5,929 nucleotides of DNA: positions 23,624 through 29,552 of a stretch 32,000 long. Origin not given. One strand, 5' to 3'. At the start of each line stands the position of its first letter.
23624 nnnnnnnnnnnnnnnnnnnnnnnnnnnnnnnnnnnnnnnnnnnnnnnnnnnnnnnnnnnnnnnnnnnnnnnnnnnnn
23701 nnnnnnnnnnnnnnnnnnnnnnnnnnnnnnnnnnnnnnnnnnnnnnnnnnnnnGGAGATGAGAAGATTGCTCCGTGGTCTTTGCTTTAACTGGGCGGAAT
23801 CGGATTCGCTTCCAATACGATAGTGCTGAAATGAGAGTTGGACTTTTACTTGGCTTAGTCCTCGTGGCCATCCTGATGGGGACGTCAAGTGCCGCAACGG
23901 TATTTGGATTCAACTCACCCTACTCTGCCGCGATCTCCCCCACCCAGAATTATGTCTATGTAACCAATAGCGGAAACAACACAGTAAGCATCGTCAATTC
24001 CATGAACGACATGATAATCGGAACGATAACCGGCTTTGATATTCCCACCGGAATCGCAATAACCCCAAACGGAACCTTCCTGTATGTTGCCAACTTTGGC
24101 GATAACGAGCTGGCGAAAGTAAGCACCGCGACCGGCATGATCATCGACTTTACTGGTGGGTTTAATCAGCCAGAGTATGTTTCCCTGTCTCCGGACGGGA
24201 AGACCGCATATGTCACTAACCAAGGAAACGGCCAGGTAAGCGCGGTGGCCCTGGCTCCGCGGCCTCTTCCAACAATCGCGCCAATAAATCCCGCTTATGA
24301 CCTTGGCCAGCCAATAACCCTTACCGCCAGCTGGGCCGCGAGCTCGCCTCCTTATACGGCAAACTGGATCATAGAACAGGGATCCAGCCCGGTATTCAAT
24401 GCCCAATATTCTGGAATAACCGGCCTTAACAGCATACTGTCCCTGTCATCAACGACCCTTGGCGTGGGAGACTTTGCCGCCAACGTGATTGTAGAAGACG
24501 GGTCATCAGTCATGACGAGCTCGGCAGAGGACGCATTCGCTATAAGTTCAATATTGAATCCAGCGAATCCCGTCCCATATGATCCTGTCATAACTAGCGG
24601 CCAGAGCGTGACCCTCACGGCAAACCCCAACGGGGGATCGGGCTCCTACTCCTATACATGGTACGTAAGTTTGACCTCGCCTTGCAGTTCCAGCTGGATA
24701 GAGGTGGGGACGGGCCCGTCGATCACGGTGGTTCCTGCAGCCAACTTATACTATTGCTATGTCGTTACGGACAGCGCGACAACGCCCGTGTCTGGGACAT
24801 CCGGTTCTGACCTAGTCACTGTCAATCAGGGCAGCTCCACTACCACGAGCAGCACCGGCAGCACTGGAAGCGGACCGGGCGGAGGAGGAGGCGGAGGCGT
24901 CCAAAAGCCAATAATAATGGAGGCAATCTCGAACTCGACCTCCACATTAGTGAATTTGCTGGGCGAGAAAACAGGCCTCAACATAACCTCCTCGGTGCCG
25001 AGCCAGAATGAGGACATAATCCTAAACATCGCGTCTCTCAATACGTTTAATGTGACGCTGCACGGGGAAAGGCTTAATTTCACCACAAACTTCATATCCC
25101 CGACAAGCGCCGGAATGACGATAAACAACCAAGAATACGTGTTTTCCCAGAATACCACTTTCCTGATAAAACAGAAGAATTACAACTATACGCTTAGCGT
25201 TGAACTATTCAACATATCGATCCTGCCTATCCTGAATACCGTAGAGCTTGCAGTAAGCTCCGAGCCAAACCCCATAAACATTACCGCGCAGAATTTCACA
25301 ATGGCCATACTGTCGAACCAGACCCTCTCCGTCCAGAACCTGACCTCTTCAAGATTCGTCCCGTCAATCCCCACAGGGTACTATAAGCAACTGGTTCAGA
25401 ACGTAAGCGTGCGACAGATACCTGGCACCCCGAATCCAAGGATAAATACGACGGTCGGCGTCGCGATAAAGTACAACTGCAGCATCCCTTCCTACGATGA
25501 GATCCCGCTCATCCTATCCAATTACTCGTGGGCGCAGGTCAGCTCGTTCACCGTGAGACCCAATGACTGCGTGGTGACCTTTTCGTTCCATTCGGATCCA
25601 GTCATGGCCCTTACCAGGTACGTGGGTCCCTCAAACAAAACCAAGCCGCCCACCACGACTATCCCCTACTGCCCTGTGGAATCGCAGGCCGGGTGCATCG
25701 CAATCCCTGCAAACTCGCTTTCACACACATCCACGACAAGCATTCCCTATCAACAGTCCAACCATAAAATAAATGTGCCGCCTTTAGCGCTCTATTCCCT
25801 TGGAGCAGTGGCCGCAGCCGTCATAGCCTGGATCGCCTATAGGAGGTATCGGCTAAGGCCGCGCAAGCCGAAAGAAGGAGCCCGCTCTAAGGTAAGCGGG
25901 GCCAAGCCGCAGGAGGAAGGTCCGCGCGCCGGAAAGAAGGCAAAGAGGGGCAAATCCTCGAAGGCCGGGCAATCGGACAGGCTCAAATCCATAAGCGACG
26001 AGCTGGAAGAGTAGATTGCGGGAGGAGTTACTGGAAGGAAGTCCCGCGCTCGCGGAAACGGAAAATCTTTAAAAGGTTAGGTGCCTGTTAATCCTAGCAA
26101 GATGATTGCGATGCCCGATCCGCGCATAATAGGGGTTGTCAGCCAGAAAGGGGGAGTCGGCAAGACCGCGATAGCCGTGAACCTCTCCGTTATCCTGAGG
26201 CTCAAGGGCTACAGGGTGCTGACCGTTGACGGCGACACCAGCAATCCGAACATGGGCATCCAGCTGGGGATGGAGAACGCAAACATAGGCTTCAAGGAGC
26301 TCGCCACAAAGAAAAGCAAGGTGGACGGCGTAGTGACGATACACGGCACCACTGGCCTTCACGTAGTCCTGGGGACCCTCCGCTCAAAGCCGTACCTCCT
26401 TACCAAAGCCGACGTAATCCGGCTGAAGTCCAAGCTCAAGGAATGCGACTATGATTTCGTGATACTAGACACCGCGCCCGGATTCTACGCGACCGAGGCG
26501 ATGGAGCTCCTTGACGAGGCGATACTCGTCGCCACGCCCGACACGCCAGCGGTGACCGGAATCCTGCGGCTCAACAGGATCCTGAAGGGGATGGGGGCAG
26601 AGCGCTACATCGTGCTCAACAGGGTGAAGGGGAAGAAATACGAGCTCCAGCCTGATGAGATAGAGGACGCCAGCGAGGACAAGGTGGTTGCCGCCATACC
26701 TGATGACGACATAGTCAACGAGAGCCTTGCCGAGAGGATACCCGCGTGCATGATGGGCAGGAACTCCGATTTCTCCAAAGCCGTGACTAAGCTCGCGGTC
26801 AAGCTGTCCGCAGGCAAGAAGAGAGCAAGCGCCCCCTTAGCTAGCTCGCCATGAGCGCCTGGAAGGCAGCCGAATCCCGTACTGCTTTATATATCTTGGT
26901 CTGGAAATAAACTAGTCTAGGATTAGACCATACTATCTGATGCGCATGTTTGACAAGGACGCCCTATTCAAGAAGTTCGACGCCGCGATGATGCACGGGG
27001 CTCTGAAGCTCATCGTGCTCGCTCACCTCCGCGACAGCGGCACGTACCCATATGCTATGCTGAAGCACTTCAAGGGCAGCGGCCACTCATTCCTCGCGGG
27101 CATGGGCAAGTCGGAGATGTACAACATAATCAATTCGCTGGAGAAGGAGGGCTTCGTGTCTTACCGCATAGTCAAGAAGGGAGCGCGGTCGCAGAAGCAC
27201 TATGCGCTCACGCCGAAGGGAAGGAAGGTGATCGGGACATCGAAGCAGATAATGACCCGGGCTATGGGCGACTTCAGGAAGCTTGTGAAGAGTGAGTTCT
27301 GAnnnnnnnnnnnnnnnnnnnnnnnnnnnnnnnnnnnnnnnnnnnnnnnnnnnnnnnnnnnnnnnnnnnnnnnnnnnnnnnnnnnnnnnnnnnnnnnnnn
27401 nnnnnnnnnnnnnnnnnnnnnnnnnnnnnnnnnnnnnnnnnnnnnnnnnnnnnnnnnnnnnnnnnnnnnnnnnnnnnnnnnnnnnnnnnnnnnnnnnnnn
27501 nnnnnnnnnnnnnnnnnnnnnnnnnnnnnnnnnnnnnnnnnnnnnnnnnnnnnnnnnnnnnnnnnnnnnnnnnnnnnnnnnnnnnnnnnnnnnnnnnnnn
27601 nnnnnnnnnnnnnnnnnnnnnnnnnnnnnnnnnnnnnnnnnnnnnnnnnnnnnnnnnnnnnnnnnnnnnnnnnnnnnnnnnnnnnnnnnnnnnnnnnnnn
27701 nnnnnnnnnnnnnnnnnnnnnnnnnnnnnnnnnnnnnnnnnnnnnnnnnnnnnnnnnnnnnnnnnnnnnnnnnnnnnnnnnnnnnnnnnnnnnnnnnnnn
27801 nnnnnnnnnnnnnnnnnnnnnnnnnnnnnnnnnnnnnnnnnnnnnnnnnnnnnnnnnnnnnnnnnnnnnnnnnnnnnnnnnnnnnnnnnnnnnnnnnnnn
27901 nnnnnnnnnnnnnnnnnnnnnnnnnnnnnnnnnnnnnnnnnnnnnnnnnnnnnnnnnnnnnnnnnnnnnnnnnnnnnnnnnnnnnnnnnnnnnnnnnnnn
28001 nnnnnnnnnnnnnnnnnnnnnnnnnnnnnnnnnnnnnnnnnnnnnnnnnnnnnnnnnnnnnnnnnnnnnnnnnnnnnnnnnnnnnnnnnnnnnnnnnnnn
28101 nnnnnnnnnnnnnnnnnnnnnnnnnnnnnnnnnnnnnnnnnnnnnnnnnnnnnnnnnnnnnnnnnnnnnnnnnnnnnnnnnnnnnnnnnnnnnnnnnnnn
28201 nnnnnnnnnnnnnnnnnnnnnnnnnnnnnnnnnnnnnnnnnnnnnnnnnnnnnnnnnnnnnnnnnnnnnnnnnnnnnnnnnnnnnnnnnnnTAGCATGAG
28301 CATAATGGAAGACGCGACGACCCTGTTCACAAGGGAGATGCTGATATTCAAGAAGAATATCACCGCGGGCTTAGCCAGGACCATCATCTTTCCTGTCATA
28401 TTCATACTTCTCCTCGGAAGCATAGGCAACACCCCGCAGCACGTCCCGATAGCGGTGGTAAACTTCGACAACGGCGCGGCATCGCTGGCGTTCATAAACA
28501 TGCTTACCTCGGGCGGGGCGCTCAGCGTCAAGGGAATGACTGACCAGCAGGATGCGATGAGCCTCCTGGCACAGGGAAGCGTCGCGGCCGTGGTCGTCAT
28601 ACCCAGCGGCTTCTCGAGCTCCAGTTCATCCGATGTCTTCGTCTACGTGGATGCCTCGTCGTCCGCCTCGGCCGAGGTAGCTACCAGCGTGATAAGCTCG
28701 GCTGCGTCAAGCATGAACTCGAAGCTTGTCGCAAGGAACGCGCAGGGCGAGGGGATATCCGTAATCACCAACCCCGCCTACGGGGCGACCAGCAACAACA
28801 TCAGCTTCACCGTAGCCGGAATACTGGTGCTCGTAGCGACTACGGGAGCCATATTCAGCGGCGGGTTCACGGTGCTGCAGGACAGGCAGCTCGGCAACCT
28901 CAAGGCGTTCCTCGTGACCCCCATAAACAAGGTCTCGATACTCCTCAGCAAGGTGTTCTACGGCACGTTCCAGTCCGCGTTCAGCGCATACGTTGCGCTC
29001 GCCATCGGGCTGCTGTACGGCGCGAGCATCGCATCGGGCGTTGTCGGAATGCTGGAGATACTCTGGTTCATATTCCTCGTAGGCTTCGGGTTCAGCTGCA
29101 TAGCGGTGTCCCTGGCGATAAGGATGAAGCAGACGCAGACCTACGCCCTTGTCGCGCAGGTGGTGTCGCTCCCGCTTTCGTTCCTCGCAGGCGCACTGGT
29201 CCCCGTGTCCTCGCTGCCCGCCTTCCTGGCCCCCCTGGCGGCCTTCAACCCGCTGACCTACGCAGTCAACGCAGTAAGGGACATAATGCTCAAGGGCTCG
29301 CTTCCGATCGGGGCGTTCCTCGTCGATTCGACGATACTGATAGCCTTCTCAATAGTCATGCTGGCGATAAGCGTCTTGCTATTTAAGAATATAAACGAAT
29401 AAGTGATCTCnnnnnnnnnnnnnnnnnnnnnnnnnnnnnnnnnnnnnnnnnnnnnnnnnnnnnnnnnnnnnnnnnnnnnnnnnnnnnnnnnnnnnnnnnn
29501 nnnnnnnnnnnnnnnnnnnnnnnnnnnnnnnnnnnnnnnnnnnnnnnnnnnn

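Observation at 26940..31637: Translationally coupled operon: PadR, ABC ATPase, ABC-2 permease, 4x CARDB-like surface protein, DAC-like protein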

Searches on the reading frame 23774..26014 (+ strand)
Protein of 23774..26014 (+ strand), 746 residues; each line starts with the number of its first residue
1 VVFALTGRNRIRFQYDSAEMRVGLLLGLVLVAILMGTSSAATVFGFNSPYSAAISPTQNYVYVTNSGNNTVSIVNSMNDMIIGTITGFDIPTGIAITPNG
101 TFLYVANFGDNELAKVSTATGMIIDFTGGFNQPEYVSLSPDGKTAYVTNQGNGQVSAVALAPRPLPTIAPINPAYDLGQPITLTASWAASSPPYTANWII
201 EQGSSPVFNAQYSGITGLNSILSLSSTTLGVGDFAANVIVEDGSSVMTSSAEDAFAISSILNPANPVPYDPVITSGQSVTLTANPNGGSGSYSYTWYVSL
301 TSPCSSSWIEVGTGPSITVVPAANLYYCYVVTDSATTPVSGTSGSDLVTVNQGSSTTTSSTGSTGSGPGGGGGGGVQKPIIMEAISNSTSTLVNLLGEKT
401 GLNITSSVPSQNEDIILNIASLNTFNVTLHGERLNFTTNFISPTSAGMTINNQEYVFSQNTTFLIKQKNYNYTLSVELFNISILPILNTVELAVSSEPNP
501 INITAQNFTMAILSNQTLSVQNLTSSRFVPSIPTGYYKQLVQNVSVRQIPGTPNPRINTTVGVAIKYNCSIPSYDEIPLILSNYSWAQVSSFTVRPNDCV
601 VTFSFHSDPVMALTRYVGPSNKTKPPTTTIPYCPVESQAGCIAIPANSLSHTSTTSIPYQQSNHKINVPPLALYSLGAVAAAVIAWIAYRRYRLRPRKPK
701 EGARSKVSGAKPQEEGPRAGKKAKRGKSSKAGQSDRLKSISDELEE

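Call 3: search_protein_families(library=pfam, proteins=[window:23774-26014:+], max_evalue=0.01)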
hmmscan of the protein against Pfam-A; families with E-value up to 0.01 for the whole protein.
window:23774-26014:+ (746 aa): 4 families
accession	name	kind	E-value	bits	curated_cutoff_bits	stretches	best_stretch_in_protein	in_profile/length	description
PF10282.15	Lactonase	-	6.4e-06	26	21.7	0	53-112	250-314/344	Lactonase, 7-bladed beta-propeller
PF01731.26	Arylesterase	-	6.4e-05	23.5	21.3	0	83-112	48-77/86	Arylesterase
PF01436.27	NHL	-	0.0002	21.7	20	0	88-112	1-24/28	NHL repeat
PF25174.1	Beta-prop_THOC3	-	0.0066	15.9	305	0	53-159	53-157/272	THOC3 beta-propeller domain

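Call 4: search_protein_families(library=ncbifam, proteins=[window:23774-26014:+], max_evalue=0.01)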
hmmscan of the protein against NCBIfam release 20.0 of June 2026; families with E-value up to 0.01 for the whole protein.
window:23774-26014:+ (746 aa): 8 families
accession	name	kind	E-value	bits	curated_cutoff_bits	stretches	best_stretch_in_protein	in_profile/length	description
TIGR03866.1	PQQ_ABC_repeats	subfamily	8.2e-12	44.8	287.3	1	53-161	5-113/310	PQQ-dependent catabolism-associated beta-propeller protein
TIGR02276.1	beta_rpt_yvtn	repeat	7.5e-10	38.6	27.85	1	56-97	1-42/42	beta-propeller repeat protein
NF052340.1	hydrazine_beta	equivalog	7.5e-10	38.4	560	1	47-152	33-138/372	hydrazine synthase subunit beta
NF052460.1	L-NosZ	equivalog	5.9e-07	28.4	700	1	42-158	38-159/480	clade III lactonase-type nitrous-oxide reductase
NF052280.1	7_blade_YncE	equivalog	3.4e-05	22.8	400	1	56-107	266-317/338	7-bladed beta-propeller protein YncE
NF052342.1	hydrazine_BC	exception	6.7e-05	21.2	1250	1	58-155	92-192/690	hydrazine synthase subunit beta-gamma fusion subunit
NF048007.1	MmpL3Stblzr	equivalog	8.3e-05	21.9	600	1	53-155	55-157/366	MmpL3/TtfA transport complex stabilizer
NF038117.1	choice_anch_I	subfamily_domain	0.00053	19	300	1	59-164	107-208/458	choice-of-anchor I family protein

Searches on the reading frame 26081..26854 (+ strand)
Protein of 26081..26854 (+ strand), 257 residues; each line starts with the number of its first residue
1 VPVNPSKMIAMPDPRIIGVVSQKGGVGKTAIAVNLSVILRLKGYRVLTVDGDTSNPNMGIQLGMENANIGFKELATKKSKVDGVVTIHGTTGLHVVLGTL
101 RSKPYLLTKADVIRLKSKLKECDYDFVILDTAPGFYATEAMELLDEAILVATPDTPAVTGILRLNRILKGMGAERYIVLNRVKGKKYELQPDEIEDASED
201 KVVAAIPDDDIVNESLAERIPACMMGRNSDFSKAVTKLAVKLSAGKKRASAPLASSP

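Call 3: search_protein_families(library=pfam, proteins=[window:26081-26854:+], max_evalue=0.01)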
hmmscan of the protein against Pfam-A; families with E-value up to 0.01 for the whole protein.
window:26081-26854:+ (257 aa): 7 families
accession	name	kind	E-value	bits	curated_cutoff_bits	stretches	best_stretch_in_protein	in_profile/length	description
PF13614.12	AAA_31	-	2.5e-18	67.1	27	1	15-169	2-165/177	AAA domain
PF01656.29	CbiA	-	7.7e-18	65.1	25.4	1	17-220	1-123/125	CobQ/CobB/MinD/ParA nucleotide binding domain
PF10609.15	ParA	-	7.2e-11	42.4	27.1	1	15-172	4-164/246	NUBPL iron-transfer P-loop NTPase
PF06564.18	CBP_BcsQ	-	3.8e-08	33.6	21.3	1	17-240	4-231/234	Cellulose biosynthesis protein BcsQ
PF02374.21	ArsA_ATPase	-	9.8e-06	25.4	24.3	0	19-52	5-38/305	Anion-transporting ATPase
PF09140.17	MipZ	-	0.00024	20.9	20.7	1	16-80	2-66/262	ATPase MipZ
PF00142.24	Fer4_NifH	-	0.0042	17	25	0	21-69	6-54/271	4Fe-4S iron sulfur cluster binding proteins, NifH/frxC family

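Call 4: search_protein_families(library=ncbifam, proteins=[window:26081-26854:+], max_evalue=0.01)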
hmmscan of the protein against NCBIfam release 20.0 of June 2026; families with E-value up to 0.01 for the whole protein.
window:26081-26854:+ (257 aa): 24 families
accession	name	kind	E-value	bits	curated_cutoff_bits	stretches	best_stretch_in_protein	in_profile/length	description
TIGR01969.1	minD_arch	subfamily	5.6e-37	127.3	201.75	1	15-248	1-236/251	cell division ATPase MinD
TIGR01968.1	minD_bact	equivalog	1.2e-20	73.9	212.9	1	15-244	2-238/261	septum site-determining protein MinD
TIGR03371.1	cellulose_yhjQ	equivalog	1.8e-14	53.9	157.85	1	16-242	3-241/246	cellulose biosynthesis protein BcsQ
NF041546.1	ParA_partition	equivalog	4.4e-13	49.2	180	1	16-54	1-39/203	ParA family partition ATPase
TIGR01007.1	eps_fam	subfamily_domain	6.2e-13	48.8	108.05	1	11-152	14-159/204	polysaccharide biosynthesis tyrosine autokinase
TIGR03029.1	EpsG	equivalog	5.7e-11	42.1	313.8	1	14-173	103-265/274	chain length determinant protein tyrosine kinase EpsG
NF008079.0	PRK10818.1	equivalog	9.9e-11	41.5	508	1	15-168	3-160/270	septum site-determining protein MinD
NF047398.1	AAA_KGGVGR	domain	1.8e-10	41.5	90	1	14-73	2-63/190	KGGVGR-motif variant AAA ATPase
NF041136.1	MrpORP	equivalog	7.5e-10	38.6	450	1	16-82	7-73/365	iron-sulfur cluster carrier protein MrpORP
TIGR03018.1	pepcterm_TyrKin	hypoth_equivalog_domain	9.8e-09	34.8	230.65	1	16-150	37-178/207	XrtA-associated tyrosine autokinase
TIGR03453.1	partition_RepA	equivalog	1.1e-08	34.4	348.45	1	15-134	105-245/387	plasmid partitioning protein RepA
TIGR03815.1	CpaE_hom_Actino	equivalog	7.9e-08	31.8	154.45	1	15-217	112-316/340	septum site-determining protein Ssd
NF008669.0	PRK11670.1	equivalog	1.4e-07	30.8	348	1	16-67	109-160/369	iron-sulfur cluster carrier protein ApbC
NF010259.0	PRK13705.1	equivalog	1.4e-06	27.6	725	1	13-54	105-146/388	plasmid-partitioning protein SopA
TIGR00345.1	GET3_arsA_TRC40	subfamily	8.2e-06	25.5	135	1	21-133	3-135/299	TRC40/GET3/ArsA family transport-energizing ATPase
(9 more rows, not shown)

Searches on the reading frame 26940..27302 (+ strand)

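Call 3: search_protein_families(library=pfam, proteins=[window:26940-27302:+], max_evalue=0.01)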
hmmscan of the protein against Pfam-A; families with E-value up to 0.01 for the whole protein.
window:26940-27302:+ (120 aa): 5 families
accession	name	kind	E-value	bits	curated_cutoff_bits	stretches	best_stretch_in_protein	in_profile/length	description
PF03551.20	PadR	-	3e-10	40.4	27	1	26-98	1-73/75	Transcriptional regulator PadR-like family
PF13601.12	HTH_34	-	3.4e-05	24.4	27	1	57-107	28-78/80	Winged helix DNA-binding domain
PF09382.16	RQC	-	0.0017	18.6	23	1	41-107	45-106/114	RQC domain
PF13814.12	Replic_Relax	-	0.003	18.1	25.3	1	57-107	26-78/191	Replication-relaxation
PF07381.18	EarA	-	0.0039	17.4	22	1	55-98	47-87/90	EarA-like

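Call 4: search_protein_families(library=ncbifam, proteins=[window:26940-27302:+], max_evalue=0.01)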
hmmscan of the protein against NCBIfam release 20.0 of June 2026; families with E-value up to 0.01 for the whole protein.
window:26940-27302:+ (120 aa): 3 families
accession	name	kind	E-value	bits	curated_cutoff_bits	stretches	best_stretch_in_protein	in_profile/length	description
TIGR03433.1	padR_acidobact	paralog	7.5e-08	32.4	101.8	1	19-107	2-90/101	PadR family transcriptional regulator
NF006931.0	PRK09416.1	equivalog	4.1e-05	23.8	112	1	23-117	44-134/135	PadR family transcriptional regulator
NF053635.1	TransRegRv3488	equivalog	0.0001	22.5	140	1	17-106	4-89/98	Rv3488 family transcriptional regulator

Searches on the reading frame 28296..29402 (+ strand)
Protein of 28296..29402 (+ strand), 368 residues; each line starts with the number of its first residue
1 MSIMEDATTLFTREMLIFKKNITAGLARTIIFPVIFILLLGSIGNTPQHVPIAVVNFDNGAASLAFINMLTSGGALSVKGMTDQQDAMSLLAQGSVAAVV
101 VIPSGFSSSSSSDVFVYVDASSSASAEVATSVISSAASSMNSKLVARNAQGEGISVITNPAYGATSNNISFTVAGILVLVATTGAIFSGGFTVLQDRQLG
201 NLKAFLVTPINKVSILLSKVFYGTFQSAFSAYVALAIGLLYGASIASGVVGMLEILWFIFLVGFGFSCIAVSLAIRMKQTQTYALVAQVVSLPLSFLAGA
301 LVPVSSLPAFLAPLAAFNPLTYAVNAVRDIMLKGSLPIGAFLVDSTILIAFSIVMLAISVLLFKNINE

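Call 3: search_protein_families(library=pfam, proteins=[window:28296-29402:+], max_evalue=0.01)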
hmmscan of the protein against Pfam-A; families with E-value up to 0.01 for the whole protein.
window:28296-29402:+ (368 aa): 2 families
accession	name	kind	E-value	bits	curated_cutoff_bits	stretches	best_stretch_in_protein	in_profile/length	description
PF12698.13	ABC2_membrane_3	-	4.5e-33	115.2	31.6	1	29-361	7-347/347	ABC-2 family transporter protein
PF01061.29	ABC2_membrane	-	7.1e-16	58.8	26.9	1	149-332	26-211/211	ABC-2 type transporter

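Call 4: search_protein_families(library=ncbifam, proteins=[window:28296-29402:+], max_evalue=0.01)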
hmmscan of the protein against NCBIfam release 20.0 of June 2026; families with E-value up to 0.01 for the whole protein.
window:28296-29402:+ (368 aa): 10 families
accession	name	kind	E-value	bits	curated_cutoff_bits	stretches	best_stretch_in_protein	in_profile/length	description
TIGR01247.1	drrB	subfamily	5.6e-28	98.2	223.05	1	151-363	28-236/236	daunorubicin resistance ABC transporter membrane protein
TIGR00025.1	Mtu_efflux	paralog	9e-19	68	146.9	1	157-359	26-230/238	ABC transporter efflux protein, DrrB family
TIGR01248.1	drrC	subfamily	1.5e-14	54.4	165.65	1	183-331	3-149/152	daunorubicin resistance protein C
TIGR03861.1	phenyl_ABC_PedC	subfamily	1.7e-13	50.8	241.35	1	153-343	45-232/253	alcohol ABC transporter, permease protein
NF033858.1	ABC2_perm_RbbA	equivalog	1.3e-12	46.4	1050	1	22-365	558-906/909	ribosome-associated ATPase/putative transporter RbbA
TIGR01291.1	nodJ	subfamily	4e-11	43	206.65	1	144-362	34-246/253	ABC-2 type transporter, NodJ family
NF011648.0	PRK15066.1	subfamily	1.1e-07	31.6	225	1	169-364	60-250/257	ABC transporter permease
TIGR03062.1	pip_yhgE_Cterm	subfamily_domain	5.9e-06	26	102.2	1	211-364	58-204/208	YhgE/Pip family protein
TIGR03061.1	pip_yhgE_Nterm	subfamily_domain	8.1e-05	22.3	96.15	1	29-112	19-113/164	YhgE/Pip family protein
NF038293.1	permease_SagH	equivalog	8.2e-05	21.6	450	1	185-363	192-367/370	SagH family ABC transporter permease subunit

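Call 47: find_homologous_proteins(query=window:28296-29402:+, max_evalue=1e-10)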
Query window:28296-29402:+ (368 aa): 171 proteins with E <= 1e-10 among 8000 candidates; the best 120 are listed.
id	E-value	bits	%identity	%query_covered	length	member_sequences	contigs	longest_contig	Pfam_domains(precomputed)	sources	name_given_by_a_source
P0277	3.5e-216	734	100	100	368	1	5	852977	PF01061.30,PF12698.14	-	-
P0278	1.2e-190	650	86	100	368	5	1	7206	PF01061.30,PF12698.14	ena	-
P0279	3.6e-189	646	87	100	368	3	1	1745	PF01061.30,PF12698.14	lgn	-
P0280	2.5e-188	643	86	100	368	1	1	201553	PF01061.30,PF12698.14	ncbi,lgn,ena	-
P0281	1.2e-183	627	84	100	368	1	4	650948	PF01061.30,PF12698.14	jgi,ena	jgi:ABC-2 type transport system permease protein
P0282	3.3e-183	626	84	100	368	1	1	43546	PF01061.30,PF12698.14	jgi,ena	jgi:ABC-2 type transport system permease protein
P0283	1.1e-182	624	84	100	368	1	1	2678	PF01061.30,PF12698.14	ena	-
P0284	9.2e-170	582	76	100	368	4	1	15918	PF01061.30,PF12698.14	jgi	jgi:ABC-2 type transport system permease protein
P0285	4.2e-166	570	74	100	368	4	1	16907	PF01061.30,PF12698.14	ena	-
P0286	1.4e-163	562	74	100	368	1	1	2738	PF01061.30,PF12698.14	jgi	jgi:ABC-2 type transport system permease protein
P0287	1.5e-163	561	73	100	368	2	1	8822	PF01061.30,PF12698.14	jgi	jgi:ABC-2 type transport system permease protein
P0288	2.5e-162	557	71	100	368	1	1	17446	PF01061.30,PF12698.14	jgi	jgi:ABC-2 type transport system permease protein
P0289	1.3e-159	548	71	100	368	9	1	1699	PF01061.30,PF12698.14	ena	-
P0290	2.9e-147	508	68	100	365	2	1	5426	PF01061.30,PF12698.14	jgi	jgi:ABC-2 type transport system permease protein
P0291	1.3e-141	489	66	98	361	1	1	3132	PF01061.30,PF12698.14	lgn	-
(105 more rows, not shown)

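Call 49: search_solved_structures(query=window:28296-29402:+, max_evalue=1)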
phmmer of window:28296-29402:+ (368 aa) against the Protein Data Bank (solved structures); distinct sequences matched with E-value up to 1: 11.
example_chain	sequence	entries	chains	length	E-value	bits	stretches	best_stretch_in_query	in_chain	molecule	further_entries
9ju6_A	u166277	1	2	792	0.0014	21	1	158-363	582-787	ABC transporter G family member 23-like Protein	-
8z01_A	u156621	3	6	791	0.0015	20.9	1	158-363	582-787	ABC transporter G family member 23-like Protein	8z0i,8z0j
8yzp_A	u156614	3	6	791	0.0015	20.9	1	158-363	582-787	ABC transporter G family member 23-like Protein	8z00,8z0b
2uum_X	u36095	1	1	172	0.24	13.7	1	110-219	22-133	C-PHYCOCYANIN BETA CHAIN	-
8c7e_A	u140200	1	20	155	0.24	13.7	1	273-354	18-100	Cyanate hydratase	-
5tou_D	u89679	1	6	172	0.49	12.6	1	109-219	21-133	Phycocyanin beta-1 subunit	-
1ha7_B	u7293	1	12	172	0.52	12.6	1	113-219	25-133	C-PHYCOCYANIN BETA CHAIN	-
6tv0_A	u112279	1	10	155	0.58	12.4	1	275-357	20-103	Cyanate hydratase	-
4y42_A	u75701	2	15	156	0.63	12.3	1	275-358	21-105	Cyanate hydratase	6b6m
3dza_A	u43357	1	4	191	0.64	12.3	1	60-167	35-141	uncharacterized putative membrane protein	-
3cni_A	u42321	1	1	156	0.98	11.7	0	52-144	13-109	Putative ABC type-2 transporter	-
